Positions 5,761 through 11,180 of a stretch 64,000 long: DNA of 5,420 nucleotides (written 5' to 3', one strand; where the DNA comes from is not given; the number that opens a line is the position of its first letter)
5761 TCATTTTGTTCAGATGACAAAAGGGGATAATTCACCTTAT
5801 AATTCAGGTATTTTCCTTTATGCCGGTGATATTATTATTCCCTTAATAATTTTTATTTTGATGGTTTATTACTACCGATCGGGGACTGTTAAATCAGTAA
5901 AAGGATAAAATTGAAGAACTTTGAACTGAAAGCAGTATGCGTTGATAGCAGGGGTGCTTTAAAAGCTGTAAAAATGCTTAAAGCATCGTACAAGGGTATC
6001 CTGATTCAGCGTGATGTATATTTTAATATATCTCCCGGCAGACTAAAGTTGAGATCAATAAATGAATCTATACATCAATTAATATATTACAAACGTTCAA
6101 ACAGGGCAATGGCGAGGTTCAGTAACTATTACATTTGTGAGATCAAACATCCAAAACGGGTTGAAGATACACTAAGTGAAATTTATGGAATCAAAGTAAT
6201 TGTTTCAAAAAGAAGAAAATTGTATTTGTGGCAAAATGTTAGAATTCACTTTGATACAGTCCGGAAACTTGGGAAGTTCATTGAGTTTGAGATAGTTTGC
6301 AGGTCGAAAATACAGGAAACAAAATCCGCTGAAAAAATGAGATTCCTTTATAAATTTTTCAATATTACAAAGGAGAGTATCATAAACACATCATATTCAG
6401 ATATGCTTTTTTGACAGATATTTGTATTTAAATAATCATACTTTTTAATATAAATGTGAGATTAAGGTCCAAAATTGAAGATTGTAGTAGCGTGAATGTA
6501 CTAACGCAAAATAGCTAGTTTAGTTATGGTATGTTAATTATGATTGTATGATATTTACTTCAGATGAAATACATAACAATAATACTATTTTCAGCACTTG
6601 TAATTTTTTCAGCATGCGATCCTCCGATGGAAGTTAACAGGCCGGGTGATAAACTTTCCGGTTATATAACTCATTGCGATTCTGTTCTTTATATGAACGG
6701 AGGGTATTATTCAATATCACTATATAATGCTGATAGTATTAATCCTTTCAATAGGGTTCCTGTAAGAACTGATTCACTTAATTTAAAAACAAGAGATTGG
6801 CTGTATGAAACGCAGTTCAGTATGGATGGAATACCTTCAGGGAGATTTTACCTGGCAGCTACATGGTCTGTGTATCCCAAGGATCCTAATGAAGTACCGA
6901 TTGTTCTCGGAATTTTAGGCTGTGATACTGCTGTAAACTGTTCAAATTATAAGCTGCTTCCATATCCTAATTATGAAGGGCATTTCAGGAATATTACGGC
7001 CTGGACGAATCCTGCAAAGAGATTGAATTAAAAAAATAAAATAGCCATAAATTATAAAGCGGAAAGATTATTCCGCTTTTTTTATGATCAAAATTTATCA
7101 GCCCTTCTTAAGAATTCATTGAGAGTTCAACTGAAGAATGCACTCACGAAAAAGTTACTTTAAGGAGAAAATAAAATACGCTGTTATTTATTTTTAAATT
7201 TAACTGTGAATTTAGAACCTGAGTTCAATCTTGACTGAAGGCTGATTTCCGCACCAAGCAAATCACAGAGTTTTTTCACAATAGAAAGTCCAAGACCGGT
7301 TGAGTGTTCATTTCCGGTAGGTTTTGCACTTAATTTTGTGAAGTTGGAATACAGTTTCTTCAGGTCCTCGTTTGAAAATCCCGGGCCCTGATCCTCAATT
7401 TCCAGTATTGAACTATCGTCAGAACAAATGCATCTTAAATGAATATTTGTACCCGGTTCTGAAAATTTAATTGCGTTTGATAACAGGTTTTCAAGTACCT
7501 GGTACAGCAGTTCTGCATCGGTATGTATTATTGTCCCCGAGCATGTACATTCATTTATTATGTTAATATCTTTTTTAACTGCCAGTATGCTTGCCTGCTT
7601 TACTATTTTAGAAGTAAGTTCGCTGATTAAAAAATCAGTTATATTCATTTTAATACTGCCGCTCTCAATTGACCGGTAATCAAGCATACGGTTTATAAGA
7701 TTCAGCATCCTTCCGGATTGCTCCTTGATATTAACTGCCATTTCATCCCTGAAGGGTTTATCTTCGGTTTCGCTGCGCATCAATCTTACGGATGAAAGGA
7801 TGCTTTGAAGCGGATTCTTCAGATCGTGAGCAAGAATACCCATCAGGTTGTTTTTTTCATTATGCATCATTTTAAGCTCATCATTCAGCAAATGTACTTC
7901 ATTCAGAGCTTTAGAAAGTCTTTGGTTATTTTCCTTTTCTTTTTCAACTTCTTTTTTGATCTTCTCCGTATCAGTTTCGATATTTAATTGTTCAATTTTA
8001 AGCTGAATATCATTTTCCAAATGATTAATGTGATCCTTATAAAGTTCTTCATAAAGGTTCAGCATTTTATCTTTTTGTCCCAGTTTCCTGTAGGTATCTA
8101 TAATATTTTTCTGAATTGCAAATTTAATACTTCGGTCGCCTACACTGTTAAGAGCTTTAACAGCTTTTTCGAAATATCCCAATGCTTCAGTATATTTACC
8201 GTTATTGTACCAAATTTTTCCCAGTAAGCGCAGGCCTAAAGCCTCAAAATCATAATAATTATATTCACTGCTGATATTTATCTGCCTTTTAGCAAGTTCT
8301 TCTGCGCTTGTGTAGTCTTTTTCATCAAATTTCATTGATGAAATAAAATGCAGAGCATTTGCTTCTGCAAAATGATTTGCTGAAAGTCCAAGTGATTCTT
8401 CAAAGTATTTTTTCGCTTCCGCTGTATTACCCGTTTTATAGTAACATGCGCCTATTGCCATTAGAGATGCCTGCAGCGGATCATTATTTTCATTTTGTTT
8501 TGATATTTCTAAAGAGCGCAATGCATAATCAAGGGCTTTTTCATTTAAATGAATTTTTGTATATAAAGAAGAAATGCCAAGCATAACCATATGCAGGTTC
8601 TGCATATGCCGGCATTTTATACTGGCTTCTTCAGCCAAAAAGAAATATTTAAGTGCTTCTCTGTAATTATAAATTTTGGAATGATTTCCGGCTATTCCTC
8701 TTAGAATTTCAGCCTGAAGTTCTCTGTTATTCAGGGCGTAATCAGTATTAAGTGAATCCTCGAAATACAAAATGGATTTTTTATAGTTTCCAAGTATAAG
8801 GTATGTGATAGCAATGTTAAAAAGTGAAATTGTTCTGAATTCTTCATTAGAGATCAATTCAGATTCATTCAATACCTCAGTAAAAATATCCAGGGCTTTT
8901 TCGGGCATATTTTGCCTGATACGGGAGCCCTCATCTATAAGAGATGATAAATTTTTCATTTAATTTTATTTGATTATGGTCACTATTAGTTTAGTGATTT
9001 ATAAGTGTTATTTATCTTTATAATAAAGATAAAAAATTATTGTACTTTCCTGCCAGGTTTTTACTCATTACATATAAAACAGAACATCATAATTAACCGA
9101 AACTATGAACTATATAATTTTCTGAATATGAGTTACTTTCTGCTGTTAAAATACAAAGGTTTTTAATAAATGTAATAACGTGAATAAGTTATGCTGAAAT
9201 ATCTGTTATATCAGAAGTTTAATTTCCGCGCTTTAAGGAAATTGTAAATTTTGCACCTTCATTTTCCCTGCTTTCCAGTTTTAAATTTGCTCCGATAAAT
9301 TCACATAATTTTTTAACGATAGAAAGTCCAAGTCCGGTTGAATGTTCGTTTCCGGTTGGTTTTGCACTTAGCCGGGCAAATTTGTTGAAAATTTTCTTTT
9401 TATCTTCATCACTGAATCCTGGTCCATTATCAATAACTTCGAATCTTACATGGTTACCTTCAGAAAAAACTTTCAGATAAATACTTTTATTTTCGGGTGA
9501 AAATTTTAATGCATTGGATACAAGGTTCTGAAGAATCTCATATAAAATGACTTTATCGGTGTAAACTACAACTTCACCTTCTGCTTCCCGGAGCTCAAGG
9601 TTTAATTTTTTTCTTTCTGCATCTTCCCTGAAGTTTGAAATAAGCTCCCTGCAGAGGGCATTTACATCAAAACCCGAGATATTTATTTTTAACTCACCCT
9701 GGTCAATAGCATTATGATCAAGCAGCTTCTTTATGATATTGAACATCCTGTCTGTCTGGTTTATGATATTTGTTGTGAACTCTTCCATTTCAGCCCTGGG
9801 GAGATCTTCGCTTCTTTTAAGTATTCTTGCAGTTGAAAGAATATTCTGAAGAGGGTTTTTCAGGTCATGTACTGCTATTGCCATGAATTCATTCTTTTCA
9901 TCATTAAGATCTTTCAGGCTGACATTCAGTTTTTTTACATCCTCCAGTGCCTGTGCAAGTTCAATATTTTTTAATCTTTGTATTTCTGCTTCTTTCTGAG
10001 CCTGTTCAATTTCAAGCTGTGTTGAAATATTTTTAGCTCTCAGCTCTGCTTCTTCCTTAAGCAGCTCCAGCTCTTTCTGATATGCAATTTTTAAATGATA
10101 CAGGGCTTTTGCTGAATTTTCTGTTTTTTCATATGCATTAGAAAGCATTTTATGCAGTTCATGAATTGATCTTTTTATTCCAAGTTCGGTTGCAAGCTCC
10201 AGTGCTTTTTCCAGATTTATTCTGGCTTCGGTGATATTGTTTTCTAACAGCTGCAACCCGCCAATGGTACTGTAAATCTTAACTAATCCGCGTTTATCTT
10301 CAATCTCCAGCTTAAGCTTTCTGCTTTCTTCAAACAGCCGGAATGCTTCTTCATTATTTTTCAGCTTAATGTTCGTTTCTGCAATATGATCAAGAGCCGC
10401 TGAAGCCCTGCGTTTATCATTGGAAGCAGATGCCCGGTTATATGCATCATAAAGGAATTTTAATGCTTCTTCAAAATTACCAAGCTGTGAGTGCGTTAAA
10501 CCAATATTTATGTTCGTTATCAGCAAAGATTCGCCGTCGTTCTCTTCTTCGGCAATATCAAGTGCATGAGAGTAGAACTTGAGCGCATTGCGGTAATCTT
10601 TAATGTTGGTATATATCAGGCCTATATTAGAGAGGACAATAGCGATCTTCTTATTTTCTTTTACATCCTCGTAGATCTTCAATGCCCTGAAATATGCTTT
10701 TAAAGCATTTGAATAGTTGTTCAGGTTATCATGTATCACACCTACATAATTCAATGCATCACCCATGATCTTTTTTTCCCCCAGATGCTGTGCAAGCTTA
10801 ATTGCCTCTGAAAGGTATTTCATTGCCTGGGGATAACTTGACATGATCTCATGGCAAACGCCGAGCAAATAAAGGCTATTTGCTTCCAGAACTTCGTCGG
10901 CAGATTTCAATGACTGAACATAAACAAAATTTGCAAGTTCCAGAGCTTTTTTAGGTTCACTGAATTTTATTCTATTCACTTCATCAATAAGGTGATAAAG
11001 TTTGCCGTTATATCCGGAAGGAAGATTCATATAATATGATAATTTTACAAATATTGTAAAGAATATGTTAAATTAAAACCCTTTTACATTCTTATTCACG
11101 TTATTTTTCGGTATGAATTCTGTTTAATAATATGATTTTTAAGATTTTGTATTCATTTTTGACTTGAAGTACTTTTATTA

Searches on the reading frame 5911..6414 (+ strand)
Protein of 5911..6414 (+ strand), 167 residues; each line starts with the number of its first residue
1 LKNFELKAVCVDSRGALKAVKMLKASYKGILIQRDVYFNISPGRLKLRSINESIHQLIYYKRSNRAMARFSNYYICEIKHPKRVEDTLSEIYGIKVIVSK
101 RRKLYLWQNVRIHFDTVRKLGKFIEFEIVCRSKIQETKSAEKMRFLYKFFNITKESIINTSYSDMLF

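Call 67: search_protein_families(library=pfam, proteins=[window:5911-6414:+], max_evalue=0.00001)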
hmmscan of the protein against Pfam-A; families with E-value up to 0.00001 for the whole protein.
window:5911-6414:+ (167 aa): 1 family
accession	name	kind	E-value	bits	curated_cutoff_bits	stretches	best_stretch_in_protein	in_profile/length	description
PF01928.26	CYTH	-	1.4e-09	38.5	23.2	1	1-162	1-179/179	CYTH domain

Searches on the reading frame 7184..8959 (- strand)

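Call 21: search_protein_families(library=pfam, proteins=[window:7184-8959:-], max_evalue=0.0001)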
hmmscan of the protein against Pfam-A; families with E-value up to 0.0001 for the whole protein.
window:7184-8959:- (591 aa): 12 families
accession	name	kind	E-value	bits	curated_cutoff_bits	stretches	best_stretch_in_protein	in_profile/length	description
PF02518.31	HATPase_c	-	4.4e-23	82.3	26.4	1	481-589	2-108/111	Histidine kinase-, DNA gyrase B-, and HSP90-like ATPase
PF13424.12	TPR_12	-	1.4e-22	80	30.1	2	128-191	8-73/77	Tetratricopeptide repeat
PF07719.23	TPR_2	-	3.5e-15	55.2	27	0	240-268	1-29/34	Tetratricopeptide repeat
PF00515.34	TPR_1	-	1.4e-12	47.3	27.8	0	166-192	4-30/34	Tetratricopeptide repeat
PF00512.31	HisKA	-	5.2e-12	46.1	26.9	1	369-434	2-66/66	His Kinase A (phospho-acceptor) domain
PF13374.12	TPR_10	-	4.3e-11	42.9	27.5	0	246-268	8-30/42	Tetratricopeptide repeat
PF13176.12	TPR_7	-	5.9e-11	42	27.9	0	45-80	1-36/36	Tetratricopeptide repeat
PF13181.12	TPR_8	-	7.8e-11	41.7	25.7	0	165-196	3-34/34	Tetratricopeptide repeat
PF13174.12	TPR_6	-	3.1e-09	37.3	26.3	0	165-188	2-25/33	Tetratricopeptide repeat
PF13428.12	TPR_14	-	6e-06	26.9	23.5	0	283-310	4-31/44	Tetratricopeptide repeat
PF13432.12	TPR_16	-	3e-05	24.8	32.7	0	239-269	30-60/65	Tetratricopeptide repeat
PF25062.1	ARM_TT21_N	-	9.1e-05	22.7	40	0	115-268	49-196/222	Tetratricopeptide repeat protein 21 N-terminal ARM repeat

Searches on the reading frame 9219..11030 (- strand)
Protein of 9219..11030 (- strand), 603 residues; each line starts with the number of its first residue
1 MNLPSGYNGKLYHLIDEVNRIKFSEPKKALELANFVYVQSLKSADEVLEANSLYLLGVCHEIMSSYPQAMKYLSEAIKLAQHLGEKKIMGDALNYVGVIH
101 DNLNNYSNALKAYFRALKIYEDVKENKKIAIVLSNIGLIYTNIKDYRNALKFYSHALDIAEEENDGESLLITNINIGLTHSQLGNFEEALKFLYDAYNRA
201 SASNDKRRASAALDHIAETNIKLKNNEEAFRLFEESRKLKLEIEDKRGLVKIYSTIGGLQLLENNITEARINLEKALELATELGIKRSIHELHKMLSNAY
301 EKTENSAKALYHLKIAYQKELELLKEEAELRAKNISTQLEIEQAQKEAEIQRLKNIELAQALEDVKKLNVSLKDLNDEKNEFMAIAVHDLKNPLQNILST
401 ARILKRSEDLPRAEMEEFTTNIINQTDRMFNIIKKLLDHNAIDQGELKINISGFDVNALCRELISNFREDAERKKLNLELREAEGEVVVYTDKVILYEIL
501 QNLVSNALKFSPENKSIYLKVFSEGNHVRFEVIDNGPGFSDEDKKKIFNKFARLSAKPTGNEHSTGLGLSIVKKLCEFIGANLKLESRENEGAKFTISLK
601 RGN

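Call 21: search_protein_families(library=pfam, proteins=[window:9219-11030:-], max_evalue=0.0001)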
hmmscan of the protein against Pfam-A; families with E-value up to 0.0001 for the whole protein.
window:9219-11030:- (603 aa): 11 families
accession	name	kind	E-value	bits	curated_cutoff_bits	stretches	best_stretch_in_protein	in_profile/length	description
PF13424.12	TPR_12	-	6.1e-29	100.5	30.1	3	129-200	2-75/77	Tetratricopeptide repeat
PF02518.31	HATPase_c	-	1.7e-25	90.1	26.4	1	492-601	2-109/111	Histidine kinase-, DNA gyrase B-, and HSP90-like ATPase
PF00515.34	TPR_1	-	2.1e-21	75.2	27.8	2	91-122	2-33/34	Tetratricopeptide repeat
PF07719.23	TPR_2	-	9.4e-21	72.6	27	0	131-161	2-32/34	Tetratricopeptide repeat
PF13181.12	TPR_8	-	1.9e-15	56.1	25.7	0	133-162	4-33/34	Tetratricopeptide repeat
PF13374.12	TPR_10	-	4.3e-12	46.1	27.5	0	175-197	7-29/42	Tetratricopeptide repeat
PF00512.31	HisKA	-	5e-12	46.1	26.9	1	379-444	2-65/66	His Kinase A (phospho-acceptor) domain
PF13176.12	TPR_7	-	1.3e-08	34.7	27.9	0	133-165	2-34/36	Tetratricopeptide repeat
PF12862.13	ANAPC5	-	2.1e-07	31.3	23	0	181-253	9-81/91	Anaphase-promoting complex subunit 5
PF17874.7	TPR_MalT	-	1.7e-05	24.7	45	0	139-298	10-170/336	MalT-like TPR region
PF14853.12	Fis1_TPR_C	-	8.2e-05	23.2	25.3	0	93-121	4-32/53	Fis1 C-terminal tetratricopeptide repeat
